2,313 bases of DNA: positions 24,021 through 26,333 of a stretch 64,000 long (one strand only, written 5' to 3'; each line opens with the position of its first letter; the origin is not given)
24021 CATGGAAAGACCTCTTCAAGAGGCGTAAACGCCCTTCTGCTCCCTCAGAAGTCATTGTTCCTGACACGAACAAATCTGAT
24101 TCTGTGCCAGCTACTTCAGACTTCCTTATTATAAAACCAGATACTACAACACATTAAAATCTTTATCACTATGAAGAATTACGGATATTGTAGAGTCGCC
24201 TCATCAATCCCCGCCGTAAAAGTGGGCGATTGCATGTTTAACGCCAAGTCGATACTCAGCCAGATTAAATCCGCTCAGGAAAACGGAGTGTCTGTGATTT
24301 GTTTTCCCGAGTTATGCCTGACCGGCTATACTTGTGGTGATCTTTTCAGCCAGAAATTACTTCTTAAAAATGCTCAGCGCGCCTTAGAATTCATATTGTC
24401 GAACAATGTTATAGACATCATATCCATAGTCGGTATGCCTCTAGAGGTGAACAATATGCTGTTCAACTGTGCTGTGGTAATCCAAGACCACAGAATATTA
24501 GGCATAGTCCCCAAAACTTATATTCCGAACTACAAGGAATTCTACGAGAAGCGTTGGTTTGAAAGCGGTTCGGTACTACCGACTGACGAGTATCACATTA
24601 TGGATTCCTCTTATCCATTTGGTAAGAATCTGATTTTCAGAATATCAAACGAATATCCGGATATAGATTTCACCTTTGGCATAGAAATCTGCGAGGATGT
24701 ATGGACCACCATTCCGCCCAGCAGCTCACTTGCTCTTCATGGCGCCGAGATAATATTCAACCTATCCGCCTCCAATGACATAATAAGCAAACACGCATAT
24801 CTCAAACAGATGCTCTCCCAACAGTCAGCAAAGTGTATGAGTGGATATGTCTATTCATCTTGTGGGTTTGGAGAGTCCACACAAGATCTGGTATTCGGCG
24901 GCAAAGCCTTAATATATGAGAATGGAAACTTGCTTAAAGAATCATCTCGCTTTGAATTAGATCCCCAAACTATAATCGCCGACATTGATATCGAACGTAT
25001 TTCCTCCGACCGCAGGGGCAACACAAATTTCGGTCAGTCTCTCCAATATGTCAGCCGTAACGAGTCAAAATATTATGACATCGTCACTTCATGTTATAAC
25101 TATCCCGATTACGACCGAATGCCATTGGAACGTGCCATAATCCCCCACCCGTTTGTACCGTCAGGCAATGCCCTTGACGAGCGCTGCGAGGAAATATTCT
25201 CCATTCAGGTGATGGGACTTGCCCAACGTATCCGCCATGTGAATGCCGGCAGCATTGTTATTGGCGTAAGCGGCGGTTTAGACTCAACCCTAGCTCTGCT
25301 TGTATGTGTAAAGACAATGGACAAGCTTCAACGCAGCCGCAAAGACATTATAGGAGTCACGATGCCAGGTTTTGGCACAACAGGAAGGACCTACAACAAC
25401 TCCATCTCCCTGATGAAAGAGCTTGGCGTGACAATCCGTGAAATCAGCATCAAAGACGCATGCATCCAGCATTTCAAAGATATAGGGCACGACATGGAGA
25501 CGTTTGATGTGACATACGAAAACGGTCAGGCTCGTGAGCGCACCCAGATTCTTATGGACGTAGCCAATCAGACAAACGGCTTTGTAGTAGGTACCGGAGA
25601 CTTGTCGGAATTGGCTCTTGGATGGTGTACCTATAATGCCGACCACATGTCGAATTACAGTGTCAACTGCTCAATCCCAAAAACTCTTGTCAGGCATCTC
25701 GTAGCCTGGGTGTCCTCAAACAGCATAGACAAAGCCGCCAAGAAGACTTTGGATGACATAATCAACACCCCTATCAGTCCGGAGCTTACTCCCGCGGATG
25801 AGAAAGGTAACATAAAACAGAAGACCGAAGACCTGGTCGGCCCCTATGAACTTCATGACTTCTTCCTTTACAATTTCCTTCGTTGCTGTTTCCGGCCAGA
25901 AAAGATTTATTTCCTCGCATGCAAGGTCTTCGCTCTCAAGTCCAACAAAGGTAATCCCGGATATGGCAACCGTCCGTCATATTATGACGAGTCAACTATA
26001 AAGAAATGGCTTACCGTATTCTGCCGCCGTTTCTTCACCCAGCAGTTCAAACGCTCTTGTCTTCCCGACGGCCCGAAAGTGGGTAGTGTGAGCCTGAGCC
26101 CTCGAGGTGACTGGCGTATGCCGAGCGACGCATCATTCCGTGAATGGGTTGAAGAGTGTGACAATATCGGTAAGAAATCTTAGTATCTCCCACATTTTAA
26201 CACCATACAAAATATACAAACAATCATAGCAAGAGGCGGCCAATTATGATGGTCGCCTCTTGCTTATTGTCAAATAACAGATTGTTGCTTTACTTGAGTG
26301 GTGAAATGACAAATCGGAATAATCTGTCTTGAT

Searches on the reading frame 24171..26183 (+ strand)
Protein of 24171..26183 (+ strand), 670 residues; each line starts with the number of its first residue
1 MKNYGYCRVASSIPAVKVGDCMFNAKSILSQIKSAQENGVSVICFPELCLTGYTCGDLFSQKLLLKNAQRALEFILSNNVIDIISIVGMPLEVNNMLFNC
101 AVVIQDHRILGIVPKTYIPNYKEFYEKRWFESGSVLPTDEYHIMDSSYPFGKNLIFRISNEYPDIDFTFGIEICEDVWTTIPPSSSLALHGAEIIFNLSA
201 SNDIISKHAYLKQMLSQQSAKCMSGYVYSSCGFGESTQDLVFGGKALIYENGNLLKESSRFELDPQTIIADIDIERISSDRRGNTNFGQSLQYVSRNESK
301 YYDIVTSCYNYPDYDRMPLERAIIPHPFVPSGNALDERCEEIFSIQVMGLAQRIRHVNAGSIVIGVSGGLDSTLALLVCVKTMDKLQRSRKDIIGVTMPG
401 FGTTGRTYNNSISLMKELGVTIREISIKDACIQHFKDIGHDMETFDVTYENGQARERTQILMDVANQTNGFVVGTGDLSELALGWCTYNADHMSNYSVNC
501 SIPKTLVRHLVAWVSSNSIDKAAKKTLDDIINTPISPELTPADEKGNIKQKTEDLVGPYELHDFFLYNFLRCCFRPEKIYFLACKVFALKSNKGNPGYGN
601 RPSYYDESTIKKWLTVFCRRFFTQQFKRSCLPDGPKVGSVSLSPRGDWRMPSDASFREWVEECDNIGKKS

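Call 47: search_protein_families(library=pfam, proteins=[window:24171-26183:+], max_evalue=0.0001)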
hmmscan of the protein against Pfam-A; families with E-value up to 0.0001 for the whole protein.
window:24171-26183:+ (670 aa): 2 families
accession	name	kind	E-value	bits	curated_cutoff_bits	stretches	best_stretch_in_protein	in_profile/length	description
PF02540.23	NAD_synthase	-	1.3e-27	96.9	21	1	347-515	6-167/242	NAD synthase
PF00795.27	CN_hydrolase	-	1.3e-18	67.7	23.2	1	20-281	13-255/256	Carbon-nitrogen hydrolase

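Call 74: list_cluster_members(proteins=[window:24171-26183:+, window:46545-48008:-, window:53415-55583:+, window:39237-40133:+, window:26290-29409:-])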
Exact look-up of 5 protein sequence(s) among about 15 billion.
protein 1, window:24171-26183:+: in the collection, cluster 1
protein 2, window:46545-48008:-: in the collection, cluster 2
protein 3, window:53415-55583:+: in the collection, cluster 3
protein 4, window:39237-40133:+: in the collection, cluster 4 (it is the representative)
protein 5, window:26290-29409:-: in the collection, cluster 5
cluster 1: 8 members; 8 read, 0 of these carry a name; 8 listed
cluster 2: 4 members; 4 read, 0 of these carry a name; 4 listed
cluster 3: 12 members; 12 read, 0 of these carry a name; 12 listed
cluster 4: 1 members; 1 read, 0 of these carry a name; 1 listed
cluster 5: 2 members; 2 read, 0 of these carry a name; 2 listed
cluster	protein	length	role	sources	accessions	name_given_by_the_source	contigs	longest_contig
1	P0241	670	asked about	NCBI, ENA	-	-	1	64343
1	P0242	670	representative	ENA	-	-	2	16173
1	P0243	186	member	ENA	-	-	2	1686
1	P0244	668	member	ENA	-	-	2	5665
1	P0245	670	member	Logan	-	-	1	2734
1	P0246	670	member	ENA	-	-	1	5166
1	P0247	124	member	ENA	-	-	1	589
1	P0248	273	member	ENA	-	-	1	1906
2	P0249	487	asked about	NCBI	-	-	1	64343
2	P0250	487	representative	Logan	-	-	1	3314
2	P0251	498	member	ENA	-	-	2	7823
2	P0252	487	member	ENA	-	-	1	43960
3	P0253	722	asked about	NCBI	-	-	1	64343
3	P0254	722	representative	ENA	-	-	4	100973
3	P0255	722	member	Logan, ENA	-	-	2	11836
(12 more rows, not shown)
